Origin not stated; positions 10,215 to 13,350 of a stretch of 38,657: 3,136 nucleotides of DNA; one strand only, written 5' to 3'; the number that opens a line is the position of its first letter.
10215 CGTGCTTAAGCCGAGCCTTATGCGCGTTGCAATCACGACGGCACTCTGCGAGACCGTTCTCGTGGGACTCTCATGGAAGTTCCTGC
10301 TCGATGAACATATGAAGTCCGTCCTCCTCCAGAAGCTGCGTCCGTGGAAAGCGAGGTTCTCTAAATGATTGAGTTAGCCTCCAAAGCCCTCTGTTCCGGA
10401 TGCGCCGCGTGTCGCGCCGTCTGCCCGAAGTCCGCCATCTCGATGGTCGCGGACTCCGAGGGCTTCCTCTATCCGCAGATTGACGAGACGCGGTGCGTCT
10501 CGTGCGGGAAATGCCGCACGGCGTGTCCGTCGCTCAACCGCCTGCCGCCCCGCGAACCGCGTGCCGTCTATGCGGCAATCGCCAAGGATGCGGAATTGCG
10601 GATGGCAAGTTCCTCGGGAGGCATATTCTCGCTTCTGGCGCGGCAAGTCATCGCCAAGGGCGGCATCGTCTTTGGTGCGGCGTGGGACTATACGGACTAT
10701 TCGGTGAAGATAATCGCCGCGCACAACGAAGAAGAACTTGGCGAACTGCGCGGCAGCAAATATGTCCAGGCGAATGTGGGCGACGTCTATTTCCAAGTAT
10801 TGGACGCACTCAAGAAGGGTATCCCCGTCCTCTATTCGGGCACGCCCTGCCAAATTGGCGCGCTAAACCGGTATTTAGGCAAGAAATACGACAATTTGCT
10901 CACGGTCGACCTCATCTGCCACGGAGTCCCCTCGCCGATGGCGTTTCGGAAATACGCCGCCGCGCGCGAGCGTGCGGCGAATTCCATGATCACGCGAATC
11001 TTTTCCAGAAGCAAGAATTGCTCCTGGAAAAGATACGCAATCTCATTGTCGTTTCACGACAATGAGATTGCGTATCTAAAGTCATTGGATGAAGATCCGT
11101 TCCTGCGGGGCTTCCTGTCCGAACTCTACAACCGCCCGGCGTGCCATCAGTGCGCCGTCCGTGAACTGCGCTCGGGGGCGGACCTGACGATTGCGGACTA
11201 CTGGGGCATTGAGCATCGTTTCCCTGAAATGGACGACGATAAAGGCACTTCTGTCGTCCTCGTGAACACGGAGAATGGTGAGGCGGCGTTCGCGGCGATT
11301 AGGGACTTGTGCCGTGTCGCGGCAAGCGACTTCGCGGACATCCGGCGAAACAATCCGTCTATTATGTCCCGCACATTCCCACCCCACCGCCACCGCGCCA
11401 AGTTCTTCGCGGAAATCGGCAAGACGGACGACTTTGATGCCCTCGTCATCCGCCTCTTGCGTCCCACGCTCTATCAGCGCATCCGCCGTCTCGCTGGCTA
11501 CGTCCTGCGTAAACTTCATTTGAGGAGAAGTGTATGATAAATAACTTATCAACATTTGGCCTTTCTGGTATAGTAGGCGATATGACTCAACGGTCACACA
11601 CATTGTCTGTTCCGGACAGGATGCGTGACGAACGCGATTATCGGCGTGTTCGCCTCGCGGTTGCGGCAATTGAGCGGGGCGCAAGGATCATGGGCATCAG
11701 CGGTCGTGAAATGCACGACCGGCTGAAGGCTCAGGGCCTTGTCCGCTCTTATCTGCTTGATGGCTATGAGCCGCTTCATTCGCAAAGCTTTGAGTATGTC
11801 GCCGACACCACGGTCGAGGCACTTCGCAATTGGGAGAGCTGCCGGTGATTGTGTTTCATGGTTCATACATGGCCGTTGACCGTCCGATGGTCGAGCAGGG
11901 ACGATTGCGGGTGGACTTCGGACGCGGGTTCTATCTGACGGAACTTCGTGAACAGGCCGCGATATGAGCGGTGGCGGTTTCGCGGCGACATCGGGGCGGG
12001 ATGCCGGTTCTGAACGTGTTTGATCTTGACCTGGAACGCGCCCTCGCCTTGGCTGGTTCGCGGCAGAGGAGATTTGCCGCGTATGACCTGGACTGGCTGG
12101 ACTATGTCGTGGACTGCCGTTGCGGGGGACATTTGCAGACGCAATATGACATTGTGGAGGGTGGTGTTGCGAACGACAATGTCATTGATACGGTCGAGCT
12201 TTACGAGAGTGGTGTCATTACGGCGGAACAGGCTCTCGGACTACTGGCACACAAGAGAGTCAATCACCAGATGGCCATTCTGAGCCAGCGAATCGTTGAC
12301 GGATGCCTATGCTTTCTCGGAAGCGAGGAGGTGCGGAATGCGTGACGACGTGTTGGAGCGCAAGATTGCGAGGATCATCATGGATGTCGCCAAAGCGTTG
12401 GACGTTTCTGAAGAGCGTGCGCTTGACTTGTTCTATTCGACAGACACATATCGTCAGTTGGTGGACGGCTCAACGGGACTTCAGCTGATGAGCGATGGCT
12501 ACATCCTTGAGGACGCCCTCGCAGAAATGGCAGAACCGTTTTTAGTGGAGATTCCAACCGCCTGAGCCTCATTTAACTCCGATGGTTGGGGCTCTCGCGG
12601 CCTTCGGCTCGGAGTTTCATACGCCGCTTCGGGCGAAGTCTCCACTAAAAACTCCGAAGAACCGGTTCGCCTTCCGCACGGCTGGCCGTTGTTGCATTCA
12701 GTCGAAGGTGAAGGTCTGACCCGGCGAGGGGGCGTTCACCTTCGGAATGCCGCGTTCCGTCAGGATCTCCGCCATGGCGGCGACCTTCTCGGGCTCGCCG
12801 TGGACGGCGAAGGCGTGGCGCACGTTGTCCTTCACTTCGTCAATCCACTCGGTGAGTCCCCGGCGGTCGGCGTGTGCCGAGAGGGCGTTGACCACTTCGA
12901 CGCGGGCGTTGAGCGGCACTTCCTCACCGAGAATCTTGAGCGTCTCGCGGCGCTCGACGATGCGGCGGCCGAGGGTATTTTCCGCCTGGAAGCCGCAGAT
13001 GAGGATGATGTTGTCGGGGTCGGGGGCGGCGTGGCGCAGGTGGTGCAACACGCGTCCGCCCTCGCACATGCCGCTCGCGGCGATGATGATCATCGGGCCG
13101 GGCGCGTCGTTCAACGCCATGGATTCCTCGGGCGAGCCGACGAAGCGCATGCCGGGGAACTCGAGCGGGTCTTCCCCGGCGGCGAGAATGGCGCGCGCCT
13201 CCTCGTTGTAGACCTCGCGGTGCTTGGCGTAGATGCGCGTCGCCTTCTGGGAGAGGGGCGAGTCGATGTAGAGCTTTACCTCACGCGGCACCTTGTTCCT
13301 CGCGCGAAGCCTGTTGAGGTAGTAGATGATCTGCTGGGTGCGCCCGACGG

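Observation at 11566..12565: Uncharacterised three-gene cassette DUF3791 / DUF3990 / DUF3791-like with PARP-like HGS and GxGFY motifs in the middle protein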

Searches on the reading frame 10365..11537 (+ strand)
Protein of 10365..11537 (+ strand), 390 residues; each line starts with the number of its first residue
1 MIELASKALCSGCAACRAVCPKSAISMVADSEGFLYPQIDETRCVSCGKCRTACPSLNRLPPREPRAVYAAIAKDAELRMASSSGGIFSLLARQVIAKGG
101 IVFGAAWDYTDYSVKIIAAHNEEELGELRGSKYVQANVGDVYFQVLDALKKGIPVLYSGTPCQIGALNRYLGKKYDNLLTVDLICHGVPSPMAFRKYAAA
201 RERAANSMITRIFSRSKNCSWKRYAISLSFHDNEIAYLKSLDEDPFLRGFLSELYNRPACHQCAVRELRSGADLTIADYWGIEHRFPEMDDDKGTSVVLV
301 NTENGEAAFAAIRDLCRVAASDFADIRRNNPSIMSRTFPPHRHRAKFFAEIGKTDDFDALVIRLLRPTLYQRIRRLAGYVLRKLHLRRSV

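Call 45: search_protein_families(library=pfam, proteins=[window:10365-11537:+], max_evalue=0.00001)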
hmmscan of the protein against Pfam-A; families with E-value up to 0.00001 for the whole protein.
window:10365-11537:+ (390 aa): 7 families
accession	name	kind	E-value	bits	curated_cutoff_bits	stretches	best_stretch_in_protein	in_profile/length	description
PF04432.18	FrhB_FdhB_C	-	8e-21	74.9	23.3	1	155-315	4-139/150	Coenzyme F420 hydrogenase/dehydrogenase, beta subunit C terminus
PF12838.12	Fer4_7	-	1.6e-09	38.5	27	1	10-56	2-50/52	4Fe-4S dicluster domain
PF13237.11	Fer4_10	-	1.1e-08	35.3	25.5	0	37-66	2-22/53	4Fe-4S dicluster domain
PF13187.11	Fer4_9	-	8.2e-08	32.6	27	1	10-56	2-49/52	4Fe-4S dicluster domain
PF14697.11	Fer4_21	-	1.5e-07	31.9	35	0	38-56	2-20/59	4Fe-4S dicluster domain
PF00037.32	Fer4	-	3.7e-07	30.1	21.1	0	37-55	1-19/24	4Fe-4S binding domain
PF04422.18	FrhB_FdhB_N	-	4.5e-07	30.4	22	1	68-139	1-74/78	Coenzyme F420 hydrogenase/dehydrogenase, beta subunit N-term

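Call 99: list_cluster_members(proteins=[window:10365-11534:+, window:8806-10365:+])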
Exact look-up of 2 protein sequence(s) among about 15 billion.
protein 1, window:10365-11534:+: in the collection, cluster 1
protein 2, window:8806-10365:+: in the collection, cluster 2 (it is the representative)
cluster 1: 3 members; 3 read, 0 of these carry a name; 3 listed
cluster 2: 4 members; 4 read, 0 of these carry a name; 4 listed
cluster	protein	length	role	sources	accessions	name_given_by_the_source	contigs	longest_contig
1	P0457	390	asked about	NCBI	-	-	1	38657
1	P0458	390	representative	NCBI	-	-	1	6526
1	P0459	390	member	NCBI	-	-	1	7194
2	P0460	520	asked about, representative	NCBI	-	-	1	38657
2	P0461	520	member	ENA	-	-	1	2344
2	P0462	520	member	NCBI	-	-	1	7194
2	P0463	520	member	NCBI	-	-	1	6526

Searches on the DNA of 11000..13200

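Call 82: search_rna_families(source=window, start=11000, end=13200, threshold=evalue, max_evalue=1)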
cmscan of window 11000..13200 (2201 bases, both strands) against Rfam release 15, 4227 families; matches with E-value up to 1: 0.
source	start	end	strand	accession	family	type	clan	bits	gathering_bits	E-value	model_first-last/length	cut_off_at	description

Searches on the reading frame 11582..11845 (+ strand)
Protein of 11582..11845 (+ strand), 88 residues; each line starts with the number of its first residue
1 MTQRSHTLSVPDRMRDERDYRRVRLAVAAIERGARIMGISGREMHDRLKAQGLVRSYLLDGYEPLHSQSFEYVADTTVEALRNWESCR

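Call 4: search_protein_families(library=pfam, proteins=[window:11582-11845:+], max_evalue=1)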
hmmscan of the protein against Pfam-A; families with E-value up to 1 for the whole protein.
seq(88 aa): 1 family
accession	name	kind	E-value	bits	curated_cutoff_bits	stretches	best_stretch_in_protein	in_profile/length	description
PF12668.12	DUF3791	-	5.2e-10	39.6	25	1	26-84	3-60/60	Protein of unknown function (DUF3791)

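Call 6: search_protein_families(library=padloc, proteins=[window:11582-11845:+], max_evalue=1)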
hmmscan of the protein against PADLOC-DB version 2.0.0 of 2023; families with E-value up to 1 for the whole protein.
seq(88 aa): 3 families
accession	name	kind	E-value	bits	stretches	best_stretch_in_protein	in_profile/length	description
PDLC04434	PDC-M13A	-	4.3e-10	37.6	1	18-84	7-74/78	-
PDLC04433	PDC-M13A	-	0.0065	15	1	30-75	16-60/74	-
PDLC04445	PDC-M13C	-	0.026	12.8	1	25-74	7-55/70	-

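Call 7: search_protein_families(library=ncbifam, proteins=[window:11582-11845:+], max_evalue=1)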
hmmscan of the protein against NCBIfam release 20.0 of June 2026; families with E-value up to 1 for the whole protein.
seq(88 aa): 0 families

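Call 78: find_homologous_proteins(query=window:11582-11845:+, max_evalue=0.001)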
Query window:11582-11845:+ (88 aa): 57 proteins with E <= 0.001 among 60 candidates.
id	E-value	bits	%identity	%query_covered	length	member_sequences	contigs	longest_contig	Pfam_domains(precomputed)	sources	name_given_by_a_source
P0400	3.3e-51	188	100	100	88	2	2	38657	PF12668.13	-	-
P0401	3.0e-41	157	85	100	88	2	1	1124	PF12668.13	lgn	-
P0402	2.0e-39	151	82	100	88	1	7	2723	PF12668.13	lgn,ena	-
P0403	1.0e-38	149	84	100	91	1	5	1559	PF12668.13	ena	-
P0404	1.5e-36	142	89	85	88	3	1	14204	PF12668.13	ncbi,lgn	-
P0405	2.6e-32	128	80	81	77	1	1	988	PF12668.13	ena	-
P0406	2.6e-31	125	77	84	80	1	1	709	PF12668.13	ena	-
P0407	5.4e-31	124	77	84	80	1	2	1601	PF12668.13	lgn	-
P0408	6.5e-31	124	74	88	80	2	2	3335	PF12668.13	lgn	-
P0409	7.0e-31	124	76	84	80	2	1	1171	PF12668.13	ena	-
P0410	9.5e-31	123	79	82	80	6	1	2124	PF12668.13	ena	-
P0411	1.0e-30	123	76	84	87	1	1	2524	PF12668.13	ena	-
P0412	1.3e-30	123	84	76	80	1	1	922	PF12668.13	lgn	-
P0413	1.3e-30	123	73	85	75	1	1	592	PF12668.13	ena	-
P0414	2.1e-30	122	74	88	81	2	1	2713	PF12668.13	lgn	-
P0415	3.3e-30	121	81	77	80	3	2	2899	PF12668.13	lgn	-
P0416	3.8e-30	121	73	84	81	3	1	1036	PF12668.13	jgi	-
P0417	4.4e-30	121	74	84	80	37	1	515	PF12668.13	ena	-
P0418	6.8e-30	120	74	83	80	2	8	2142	PF12668.13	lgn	-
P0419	7.9e-30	120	78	78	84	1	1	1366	PF12668.13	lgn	-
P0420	8.6e-30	120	77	81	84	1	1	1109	PF12668.13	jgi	-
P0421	1.2e-29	120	74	83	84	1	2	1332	PF12668.13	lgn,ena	-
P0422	1.4e-29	120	75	82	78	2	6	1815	PF12668.13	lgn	-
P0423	2.1e-29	119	66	100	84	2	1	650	PF12668.13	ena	-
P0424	2.8e-29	119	78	78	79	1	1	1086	PF12668.13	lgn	-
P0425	3.1e-29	118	78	78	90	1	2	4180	PF12668.13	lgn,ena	-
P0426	6.0e-29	117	67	100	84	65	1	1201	PF12668.13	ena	-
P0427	6.7e-29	117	77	80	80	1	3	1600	PF12668.13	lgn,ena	-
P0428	9.7e-29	117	79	77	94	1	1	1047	PF12668.13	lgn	-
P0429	1.1e-28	117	66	100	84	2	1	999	PF12668.13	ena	-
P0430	1.1e-28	117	79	77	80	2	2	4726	PF12668.13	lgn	-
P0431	1.4e-28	116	76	80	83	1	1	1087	PF12668.13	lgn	-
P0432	1.7e-28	116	71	89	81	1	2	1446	PF12668.13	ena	-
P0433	1.7e-28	116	73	83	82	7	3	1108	PF12668.13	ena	-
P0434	2.0e-28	116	65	100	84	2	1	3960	PF12668.13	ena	-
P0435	3.9e-28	115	76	77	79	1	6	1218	PF12668.13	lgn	-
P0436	5.7e-28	114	74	82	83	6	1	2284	PF12668.13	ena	-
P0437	5.9e-28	114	75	78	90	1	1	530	PF12668.13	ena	-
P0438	6.2e-28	114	69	92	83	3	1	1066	PF12668.13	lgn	-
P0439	7.1e-28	114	75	81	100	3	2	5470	PF12668.13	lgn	-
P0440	7.5e-28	114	72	84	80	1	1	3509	PF12668.13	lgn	-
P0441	8.7e-28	114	79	76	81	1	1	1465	PF12668.13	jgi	-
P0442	1.3e-27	113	74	80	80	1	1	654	PF12668.13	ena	-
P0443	1.5e-27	113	76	76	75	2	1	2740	PF12668.13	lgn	-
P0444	1.6e-27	113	76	76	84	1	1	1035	PF12668.13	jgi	-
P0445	3.7e-27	112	76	80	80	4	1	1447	PF12668.13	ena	-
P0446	4.9e-27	111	69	84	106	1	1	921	PF12668.13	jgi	-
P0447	5.0e-27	111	74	80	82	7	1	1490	PF12668.13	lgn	-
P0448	5.8e-27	111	70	84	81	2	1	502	PF12668.13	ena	-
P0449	8.5e-27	111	76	77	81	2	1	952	PF12668.13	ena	-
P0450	1.9e-26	109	63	92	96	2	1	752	PF12668.13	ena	-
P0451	6.2e-26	108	73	80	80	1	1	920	PF12668.13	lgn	-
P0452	5.5e-22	95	70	78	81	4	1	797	PF12668.13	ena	-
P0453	9.2e-19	85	75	59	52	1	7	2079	PF12668.13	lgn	-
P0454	6.1e-17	79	62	77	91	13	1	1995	PF12668.13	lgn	-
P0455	3.5e-16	77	63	76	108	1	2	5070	PF12668.13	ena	-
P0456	1.3e-15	75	58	76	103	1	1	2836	PF12668.13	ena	-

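Call 83: predict_structure(alignment_id=A7)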
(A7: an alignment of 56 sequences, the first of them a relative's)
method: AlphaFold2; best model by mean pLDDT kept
length: 88 residues; sequences in the alignment: 56
mean_pLDDT: 87.2   pTM: 0.74
mean pLDDT of the five models: 87.2, 86.6, 75.9, 74.1, 70.8
residues with pLDDT >= 90: 65; 70-90: 7; 50-70: 12; < 50: 4
segments of 3 or more residues with pLDDT < 50: 1-3
pLDDT, mean of each block of 10 residues (from residue 1): 50 72 95 98 98 94 91 96 90
secondary structure, 60 per line:
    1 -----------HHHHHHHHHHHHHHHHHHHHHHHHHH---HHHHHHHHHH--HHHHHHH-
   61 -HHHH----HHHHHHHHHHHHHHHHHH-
elements in order: H12-37 H41-50 H53-59 H62-65 H70-87

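Call 87: fold_search(model_id=the predicted structure, library=pdb)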
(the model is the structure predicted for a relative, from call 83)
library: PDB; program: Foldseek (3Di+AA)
matches with E <= 10: 20; with E <= 0.001: 0
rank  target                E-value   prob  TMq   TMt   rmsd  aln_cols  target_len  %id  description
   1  9frj_F                1.8e+00  0.16  0.34  0.13  10.4        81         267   21  Ap4A bound in de novo transcription initiation T. thermophilus RNA polymerase complex with aTT DNA template (released 2025-12-17)
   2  9fo6_F                2.2e+00  0.18  0.33  0.13  10.5        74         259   19  GTP bound in de novo transcription initiation T. thermophilus RNA polymerase complex with TC DNA template (released 2025-12-17)
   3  7jil_Q                2.4e+00  0.20  0.37  0.31   6.0        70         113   28  70S ribosome Flavobacterium johnsoniae (released 2020-12-02)
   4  9fok_F                2.4e+00  0.20  0.35  0.13  10.3        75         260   20  Ap4G bound in de novo transcription initiation T. thermophilus RNA polymerase complex with TC DNA template (released 2025-12-17)
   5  9uko_F                3.1e+00  0.10  0.34  0.11  11.5       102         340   19  CryoEM structure of the T.thermophilus transcription initiation complex bound to Ap4A-C, -1 dA in the template DNA str (released 2025-10-22)
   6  3j3v_Q                3.3e+00  0.14  0.38  0.30   6.4        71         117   30  Atomic model of the immature 50S subunit from Bacillus subtilis (state I-a) (released 2013-06-12)
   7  9ujp_F                3.3e+00  0.12  0.34  0.11  10.4        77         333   21  CryoEM structure of the T.thermophilus transcription initiation complex in the presence of Up4A (released 2025-10-22)
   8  9i5v_T                4.0e+00  0.15  0.40  0.34   4.7        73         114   26  70S P. gingivalis ribosome erm-delta-porN strain (released 2025-08-20)
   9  4oio_F                4.4e+00  0.10  0.34  0.11  10.2        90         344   19  Crystal structure of Thermus thermophilus pre-insertion substrate complex for de novo transcription initiation (released 2014-05-07)
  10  9ujl_F                4.7e+00  0.13  0.35  0.10  10.3        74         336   19  CryoEM structure of the T.thermophilus transcription initiation complex in the presence of Ap4A (released 2025-10-22)
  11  3dxj_F                5.3e+00  0.11  0.37  0.10  10.3        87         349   17  Crystal structure of thermus thermophilus rna polymerase holoenzyme in complex with the antibiotic myxopyronin (released 2008-10-14)
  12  6o8y_R                5.3e+00  0.10  0.35  0.29   6.5        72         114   28  Cryo-EM image reconstruction of the 70S Ribosome Enterococcus faecalis Class03 (released 2020-09-23)
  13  9ukn_F                5.9e+00  0.08  0.32  0.10  10.5        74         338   22  CryoEM structure of the T.thermophilus transcription initiation complex (released 2025-10-22)
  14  5tmc_F                6.7e+00  0.10  0.35  0.10  10.5        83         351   16  Re-refinement of Thermus thermopiles DNA-directed RNA polymerase structure (released 2016-11-23)
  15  2dal_MODEL_1_A        7.0e+00  0.12  0.29  0.39   6.6        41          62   22  Solution Structure of the Novel Identified UBA-like Domain in the N-terminal of Human Fas Associated Factor 1  (released 2006-06-14)
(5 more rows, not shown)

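Call 90: find_related_loci(query=A7, collection=metagenome_contigs, flank=2500)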
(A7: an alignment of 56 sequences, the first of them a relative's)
Query A7 (88 aa) in metagenome_contigs; peptide patterns used: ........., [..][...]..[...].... (x = any residue, [..] = any of these).
198 stretches matched a pattern, but none encodes a relative of the query by tblastn (E <= 1e-3).

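Call 93: find_related_loci(query=A8, collection=metagenome_contigs, flank=2500)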
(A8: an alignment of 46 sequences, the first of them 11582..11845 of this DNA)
Query A8 (88 aa) in metagenome_contigs; peptide patterns used: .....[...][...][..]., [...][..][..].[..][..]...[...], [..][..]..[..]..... (x = any residue, [..] = any of these).
600 stretches matched a pattern (row limit reached: there are more); 366 encode a relative of the query (tblastn E <= 1e-3); the best 80 are kept; 80 distinct loci.
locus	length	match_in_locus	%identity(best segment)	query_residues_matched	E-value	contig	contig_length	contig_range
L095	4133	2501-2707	62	20-88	3e-25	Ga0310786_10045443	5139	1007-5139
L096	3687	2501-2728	53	13-88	4e-25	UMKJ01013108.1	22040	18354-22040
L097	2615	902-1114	58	16-86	2e-24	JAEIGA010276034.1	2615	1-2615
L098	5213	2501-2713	56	16-86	1e-24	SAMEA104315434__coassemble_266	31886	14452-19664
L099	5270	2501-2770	48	2-86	3e-24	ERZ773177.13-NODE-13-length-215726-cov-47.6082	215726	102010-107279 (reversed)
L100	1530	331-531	60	20-86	3e-24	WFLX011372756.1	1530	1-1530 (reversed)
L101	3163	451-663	56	16-86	6e-24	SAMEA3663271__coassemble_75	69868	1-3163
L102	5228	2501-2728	55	11-86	6e-24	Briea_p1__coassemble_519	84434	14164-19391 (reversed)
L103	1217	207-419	56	16-86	6e-24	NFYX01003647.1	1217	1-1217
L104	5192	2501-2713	56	16-86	1e-23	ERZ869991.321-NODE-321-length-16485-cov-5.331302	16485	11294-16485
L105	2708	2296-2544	51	5-86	9e-24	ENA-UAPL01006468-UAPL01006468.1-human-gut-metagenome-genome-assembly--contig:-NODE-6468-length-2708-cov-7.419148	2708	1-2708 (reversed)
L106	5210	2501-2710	57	16-85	1e-23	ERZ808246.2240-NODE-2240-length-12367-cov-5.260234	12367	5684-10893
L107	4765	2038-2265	54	11-86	1e-23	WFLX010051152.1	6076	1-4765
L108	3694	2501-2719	55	16-88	1e-23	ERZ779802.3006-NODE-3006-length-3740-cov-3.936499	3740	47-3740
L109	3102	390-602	56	16-86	2e-23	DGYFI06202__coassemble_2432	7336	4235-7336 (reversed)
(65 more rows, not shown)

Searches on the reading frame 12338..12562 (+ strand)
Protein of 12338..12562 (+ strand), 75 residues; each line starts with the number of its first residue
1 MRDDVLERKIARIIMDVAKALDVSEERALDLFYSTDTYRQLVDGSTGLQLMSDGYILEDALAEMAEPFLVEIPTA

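Call 4: search_protein_families(library=pfam, proteins=[window:12338-12562:+], max_evalue=1)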
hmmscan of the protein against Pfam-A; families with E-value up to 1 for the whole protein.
seq(75 aa): 1 family
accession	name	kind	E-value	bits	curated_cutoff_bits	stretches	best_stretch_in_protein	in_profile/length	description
PF12668.12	DUF3791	-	0.053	14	25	1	13-59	6-52/60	Protein of unknown function (DUF3791)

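Call 6: search_protein_families(library=padloc, proteins=[window:12338-12562:+], max_evalue=1)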
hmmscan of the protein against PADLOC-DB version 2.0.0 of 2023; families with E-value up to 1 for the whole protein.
seq(75 aa): 6 families
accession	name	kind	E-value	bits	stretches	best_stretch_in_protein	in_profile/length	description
PDLC04442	PDC-M13C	-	6.8e-12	43.8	1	6-66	8-68/75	-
PDLC04443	PDC-M13C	-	2.8e-09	35.1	1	5-63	16-74/77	-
PDLC04444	PDC-M13C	-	3.9e-07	28.3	1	2-58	4-60/76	-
PDLC04441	PDC-M13C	-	0.00029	19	1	8-56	16-64/74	-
PDLC04439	PDC-M13B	-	0.00036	18.8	1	6-50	10-54/79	-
PDLC04440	PDC-M13B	-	0.0012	16.9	1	11-56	14-59/81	-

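Call 7: search_protein_families(library=ncbifam, proteins=[window:12338-12562:+], max_evalue=1)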
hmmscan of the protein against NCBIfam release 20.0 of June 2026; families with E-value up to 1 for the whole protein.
seq(75 aa): 0 families
